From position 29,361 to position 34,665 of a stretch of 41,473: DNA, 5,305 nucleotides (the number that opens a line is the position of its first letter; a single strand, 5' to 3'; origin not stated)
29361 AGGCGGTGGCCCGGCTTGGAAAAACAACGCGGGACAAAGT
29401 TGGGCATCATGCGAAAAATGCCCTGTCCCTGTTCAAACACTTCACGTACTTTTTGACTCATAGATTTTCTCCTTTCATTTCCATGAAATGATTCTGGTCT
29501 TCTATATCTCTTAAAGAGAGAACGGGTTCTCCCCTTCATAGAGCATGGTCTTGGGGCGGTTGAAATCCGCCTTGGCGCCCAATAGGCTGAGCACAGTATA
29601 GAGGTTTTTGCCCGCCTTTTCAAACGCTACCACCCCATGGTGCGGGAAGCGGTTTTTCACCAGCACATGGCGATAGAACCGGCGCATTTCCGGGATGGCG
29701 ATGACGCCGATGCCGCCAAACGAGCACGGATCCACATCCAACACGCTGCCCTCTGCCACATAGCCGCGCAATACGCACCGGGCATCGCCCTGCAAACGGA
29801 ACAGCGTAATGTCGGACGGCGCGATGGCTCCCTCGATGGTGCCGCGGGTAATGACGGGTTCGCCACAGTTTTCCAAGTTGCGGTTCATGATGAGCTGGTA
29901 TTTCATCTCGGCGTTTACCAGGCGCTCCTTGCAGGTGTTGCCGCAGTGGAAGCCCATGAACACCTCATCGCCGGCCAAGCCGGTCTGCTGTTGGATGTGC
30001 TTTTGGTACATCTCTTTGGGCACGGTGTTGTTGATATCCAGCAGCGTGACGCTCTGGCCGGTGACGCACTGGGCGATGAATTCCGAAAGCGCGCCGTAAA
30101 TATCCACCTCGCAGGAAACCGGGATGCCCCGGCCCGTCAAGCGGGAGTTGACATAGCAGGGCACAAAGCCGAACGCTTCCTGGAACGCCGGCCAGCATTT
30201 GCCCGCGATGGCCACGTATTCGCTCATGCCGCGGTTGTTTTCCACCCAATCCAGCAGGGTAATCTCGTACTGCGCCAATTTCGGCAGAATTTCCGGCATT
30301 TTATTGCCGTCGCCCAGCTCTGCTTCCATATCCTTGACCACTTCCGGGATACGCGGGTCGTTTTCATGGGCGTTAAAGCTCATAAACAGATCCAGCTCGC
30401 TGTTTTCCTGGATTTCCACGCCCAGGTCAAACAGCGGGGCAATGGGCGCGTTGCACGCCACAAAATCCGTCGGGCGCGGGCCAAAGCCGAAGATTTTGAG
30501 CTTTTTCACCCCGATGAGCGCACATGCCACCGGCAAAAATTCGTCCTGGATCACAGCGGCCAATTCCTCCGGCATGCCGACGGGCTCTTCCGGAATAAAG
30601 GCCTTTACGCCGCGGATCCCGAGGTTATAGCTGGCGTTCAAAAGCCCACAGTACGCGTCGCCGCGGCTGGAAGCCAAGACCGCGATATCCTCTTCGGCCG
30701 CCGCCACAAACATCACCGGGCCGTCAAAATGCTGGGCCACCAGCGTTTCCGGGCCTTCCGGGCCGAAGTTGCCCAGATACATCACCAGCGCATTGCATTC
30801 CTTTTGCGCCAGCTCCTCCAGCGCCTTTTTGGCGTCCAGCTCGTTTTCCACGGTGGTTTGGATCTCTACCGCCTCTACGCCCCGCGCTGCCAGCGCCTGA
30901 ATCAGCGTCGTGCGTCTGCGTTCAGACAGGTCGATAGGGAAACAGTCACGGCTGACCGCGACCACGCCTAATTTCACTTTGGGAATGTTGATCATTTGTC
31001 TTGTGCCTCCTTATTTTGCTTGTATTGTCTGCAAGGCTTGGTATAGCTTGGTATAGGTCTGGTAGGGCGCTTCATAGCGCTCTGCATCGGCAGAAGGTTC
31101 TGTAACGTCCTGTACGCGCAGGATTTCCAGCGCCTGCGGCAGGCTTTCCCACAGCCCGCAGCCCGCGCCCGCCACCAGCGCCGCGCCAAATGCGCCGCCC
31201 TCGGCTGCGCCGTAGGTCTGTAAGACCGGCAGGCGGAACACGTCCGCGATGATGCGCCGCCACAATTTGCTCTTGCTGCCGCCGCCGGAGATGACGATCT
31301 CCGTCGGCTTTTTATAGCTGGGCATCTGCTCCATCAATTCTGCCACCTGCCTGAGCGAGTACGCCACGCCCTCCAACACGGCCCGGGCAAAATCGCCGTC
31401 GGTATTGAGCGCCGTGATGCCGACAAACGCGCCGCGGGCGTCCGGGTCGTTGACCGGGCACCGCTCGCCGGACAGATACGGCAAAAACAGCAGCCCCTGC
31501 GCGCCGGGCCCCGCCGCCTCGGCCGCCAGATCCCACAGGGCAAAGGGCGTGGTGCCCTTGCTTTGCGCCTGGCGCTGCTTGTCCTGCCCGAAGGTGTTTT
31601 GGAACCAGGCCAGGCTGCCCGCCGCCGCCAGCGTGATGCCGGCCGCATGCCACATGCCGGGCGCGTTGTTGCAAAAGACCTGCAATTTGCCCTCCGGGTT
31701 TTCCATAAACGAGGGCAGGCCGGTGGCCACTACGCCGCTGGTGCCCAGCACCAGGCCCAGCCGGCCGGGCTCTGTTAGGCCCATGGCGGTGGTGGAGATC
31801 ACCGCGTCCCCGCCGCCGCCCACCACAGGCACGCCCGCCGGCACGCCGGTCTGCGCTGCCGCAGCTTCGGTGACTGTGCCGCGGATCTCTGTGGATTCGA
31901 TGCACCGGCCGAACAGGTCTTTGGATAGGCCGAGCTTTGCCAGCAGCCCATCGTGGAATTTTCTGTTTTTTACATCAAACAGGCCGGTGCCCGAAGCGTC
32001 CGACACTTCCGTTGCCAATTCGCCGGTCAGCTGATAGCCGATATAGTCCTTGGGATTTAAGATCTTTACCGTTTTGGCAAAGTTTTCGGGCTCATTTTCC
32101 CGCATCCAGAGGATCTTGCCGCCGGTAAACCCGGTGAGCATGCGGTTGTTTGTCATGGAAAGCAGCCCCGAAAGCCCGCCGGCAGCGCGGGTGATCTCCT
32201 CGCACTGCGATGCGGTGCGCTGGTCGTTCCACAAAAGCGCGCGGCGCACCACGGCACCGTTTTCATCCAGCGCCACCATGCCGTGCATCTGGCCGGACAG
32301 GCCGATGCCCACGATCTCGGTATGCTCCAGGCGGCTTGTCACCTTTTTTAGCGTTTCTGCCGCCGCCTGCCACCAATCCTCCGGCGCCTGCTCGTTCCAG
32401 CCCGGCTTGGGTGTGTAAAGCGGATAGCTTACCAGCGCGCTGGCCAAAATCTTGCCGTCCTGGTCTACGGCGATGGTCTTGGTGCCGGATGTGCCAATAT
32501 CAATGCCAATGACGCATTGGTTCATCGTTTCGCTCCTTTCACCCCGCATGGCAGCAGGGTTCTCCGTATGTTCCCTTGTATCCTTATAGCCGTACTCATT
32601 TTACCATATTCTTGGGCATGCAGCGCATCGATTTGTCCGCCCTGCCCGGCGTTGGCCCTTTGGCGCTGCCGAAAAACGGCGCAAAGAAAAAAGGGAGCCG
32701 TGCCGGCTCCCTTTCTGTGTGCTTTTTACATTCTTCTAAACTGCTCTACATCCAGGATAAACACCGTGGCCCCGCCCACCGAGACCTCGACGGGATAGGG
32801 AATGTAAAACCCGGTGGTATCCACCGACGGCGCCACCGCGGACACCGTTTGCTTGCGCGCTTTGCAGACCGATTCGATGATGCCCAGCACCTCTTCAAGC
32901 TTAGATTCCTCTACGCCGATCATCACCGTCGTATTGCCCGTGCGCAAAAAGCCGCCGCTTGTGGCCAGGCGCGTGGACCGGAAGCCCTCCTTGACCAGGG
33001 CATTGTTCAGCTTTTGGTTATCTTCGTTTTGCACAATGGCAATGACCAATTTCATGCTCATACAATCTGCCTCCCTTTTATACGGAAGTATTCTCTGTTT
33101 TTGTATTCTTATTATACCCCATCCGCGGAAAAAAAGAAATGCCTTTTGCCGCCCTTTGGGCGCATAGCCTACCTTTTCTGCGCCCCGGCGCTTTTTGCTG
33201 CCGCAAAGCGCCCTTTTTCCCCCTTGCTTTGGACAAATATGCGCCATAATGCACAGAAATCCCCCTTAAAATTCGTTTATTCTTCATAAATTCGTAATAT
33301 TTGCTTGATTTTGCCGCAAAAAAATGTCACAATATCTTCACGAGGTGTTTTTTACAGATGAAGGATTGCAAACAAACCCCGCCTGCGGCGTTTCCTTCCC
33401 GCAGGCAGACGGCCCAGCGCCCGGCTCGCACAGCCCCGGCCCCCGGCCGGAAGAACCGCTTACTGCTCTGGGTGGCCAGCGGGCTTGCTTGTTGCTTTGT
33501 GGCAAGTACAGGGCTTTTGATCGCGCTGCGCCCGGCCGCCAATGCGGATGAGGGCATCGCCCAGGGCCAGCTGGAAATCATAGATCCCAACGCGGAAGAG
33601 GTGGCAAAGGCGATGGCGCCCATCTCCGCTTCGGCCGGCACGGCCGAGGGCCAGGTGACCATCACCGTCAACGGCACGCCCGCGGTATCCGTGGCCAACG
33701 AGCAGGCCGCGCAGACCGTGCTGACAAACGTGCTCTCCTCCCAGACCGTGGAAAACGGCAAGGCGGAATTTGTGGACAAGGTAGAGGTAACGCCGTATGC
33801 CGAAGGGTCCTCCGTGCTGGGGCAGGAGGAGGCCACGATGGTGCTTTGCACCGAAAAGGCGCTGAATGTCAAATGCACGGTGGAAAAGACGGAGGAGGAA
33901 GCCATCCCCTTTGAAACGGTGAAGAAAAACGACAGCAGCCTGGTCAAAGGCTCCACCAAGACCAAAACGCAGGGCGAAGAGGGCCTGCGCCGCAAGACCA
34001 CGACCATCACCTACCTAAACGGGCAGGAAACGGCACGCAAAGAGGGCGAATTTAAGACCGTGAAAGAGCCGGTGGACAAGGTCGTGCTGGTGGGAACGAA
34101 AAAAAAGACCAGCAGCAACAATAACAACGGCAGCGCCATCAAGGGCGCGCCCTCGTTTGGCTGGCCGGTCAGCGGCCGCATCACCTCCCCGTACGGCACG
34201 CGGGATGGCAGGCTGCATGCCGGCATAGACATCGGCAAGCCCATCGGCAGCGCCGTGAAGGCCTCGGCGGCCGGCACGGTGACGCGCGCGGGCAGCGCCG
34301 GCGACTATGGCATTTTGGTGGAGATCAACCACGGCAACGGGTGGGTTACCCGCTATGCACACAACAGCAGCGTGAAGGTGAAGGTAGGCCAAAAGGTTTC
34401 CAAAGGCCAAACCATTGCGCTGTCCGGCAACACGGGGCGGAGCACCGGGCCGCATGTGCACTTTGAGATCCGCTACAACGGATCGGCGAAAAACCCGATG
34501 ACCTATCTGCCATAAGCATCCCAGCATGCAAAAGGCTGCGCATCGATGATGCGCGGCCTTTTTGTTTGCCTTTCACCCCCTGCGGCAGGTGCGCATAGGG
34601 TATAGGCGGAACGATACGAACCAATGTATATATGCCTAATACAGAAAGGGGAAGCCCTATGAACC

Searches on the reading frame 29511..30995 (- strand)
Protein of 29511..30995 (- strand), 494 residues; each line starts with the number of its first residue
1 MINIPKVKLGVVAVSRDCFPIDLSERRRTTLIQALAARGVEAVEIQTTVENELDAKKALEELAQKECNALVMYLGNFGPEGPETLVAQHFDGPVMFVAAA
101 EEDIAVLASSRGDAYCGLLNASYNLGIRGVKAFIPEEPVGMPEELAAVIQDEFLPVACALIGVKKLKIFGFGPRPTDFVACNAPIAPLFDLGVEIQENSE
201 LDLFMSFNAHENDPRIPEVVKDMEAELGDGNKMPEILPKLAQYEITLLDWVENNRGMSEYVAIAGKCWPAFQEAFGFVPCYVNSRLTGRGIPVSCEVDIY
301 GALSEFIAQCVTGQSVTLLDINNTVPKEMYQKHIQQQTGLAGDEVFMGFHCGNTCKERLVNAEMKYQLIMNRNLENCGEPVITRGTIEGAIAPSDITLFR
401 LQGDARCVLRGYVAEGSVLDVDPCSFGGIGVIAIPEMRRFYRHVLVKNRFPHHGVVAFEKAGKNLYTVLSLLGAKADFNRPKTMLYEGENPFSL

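Call 23: search_protein_families(library=pfam, proteins=[window:29511-30995:-], max_evalue=0.00001)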
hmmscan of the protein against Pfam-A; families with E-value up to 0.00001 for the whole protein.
window:29511-30995:- (494 aa): 1 family
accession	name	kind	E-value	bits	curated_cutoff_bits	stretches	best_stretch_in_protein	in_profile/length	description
PF02952.23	Fucose_iso_C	-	1.4e-22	80.3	29.3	1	349-475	2-138/143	L-fucose isomerase, C-terminal domain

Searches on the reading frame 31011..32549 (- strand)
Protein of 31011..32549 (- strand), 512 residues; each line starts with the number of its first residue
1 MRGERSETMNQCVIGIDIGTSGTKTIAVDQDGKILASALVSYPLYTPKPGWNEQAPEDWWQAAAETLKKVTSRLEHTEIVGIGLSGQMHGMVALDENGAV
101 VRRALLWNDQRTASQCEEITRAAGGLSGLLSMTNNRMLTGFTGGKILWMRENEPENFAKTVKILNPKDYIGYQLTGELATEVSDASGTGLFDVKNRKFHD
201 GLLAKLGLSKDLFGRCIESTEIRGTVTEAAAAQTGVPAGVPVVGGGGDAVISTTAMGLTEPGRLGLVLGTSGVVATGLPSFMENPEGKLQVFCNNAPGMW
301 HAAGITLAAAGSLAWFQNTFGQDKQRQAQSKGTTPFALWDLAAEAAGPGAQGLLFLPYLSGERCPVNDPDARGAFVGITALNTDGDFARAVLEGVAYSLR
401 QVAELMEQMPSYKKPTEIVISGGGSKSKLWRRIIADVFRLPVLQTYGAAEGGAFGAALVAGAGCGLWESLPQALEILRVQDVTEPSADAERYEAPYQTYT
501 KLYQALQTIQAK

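Call 23: search_protein_families(library=pfam, proteins=[window:31011-32549:-], max_evalue=0.00001)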
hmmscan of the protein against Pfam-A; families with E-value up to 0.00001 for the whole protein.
window:31011-32549:- (512 aa): 3 families
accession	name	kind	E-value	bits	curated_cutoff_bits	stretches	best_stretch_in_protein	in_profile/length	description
PF00370.27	FGGY_N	-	5.4e-70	236.2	28.8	1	13-252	2-242/245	FGGY family of carbohydrate kinases, N-terminal domain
PF02782.22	FGGY_C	-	7.7e-37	127.4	27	1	266-462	3-196/198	FGGY family of carbohydrate kinases, C-terminal domain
PF01869.26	BcrAD_BadFG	-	2.8e-06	27.5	31.5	0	14-150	1-124/271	BadF/BadG/BcrA/BcrD ATPase family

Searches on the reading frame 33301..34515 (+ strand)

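Call 23: search_protein_families(library=pfam, proteins=[window:33301-34515:+], max_evalue=0.00001)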
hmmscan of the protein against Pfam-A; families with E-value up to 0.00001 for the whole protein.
window:33301-34515:+ (404 aa): 2 families
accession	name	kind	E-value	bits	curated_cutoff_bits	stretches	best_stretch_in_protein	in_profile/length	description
PF01551.29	Peptidase_M23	-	3.5e-34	117.3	28.7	1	305-399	2-96/96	Peptidase family M23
PF07501.17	G5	-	8.5e-20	71.2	23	1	194-267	2-75/75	G5 domain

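Call 83: search_protein_families(library=ncbifam, proteins=[window:33301-34515:+], max_evalue=0.001)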
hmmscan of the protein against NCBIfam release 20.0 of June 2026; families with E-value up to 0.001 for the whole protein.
window:33301-34515:+ (404 aa): 14 families
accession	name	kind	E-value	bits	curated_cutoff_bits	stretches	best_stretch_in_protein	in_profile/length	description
NF052336.1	PdgHdaseHSB100310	equivalog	1.6e-32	113.1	500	1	285-397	34-148/316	peptidoglycan hydrolase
NF040883.1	amid_act_ActS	equivalog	2.6e-28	98.9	375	1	205-404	36-234/242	amidase activator ActS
NF041208.1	celldiv_DipM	equivalog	4e-28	98.8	740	1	280-403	292-417/419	cell division endopeptidase DipM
NF050804.1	CellDivDipMCaul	equivalog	3e-27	95.7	900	1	281-398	502-621/634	cell division endopeptidase DipM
NF008652.0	PRK11649.1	equivalog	4e-27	95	341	1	305-401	312-408/439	murein DD-endopeptidase MepM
NF052530.1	Heli_ShapePgp3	exception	2.3e-24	86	300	1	284-402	139-263/270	peptidoglycan metallopeptidase Pgp3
NF053825.1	PdgNdpepShyA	equivalog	2.6e-23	82.4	700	1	305-401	295-391/425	peptidoglycan DD-endopeptidase ShyA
NF008123.1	PRK10871.1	equivalog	3.8e-23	82.5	311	1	220-404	177-363/365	murein hydrolase activator NlpD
NF008644.1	PRK11637.1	equivalog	4.4e-22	78.6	270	1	285-403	263-383/385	murein hydrolase activator EnvC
NF053824.1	PdgNdpepShyC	equivalog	5.8e-21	74.9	700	1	304-401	294-391/429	peptidoglycan DD-endopeptidase ShyC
NF053738.1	S2SprSpoIIQBc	equivalog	2.1e-20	73.3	250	1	307-403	123-223/232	stage II sporulation protein SpoIIQ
NF052529.1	PG_M23_Pgp6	exception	8.9e-15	54.3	600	1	305-399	334-428/452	peptidoglycan metallopeptidase Pgp6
NF047755.1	LIC_10271_M23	exception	4e-07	30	180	1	235-372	48-183/207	LIC_10271 family cell wall hydrolase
NF004799.0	PRK06148.1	subfamily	1.1e-05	23.6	1128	1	305-393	440-540/1015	hypothetical protein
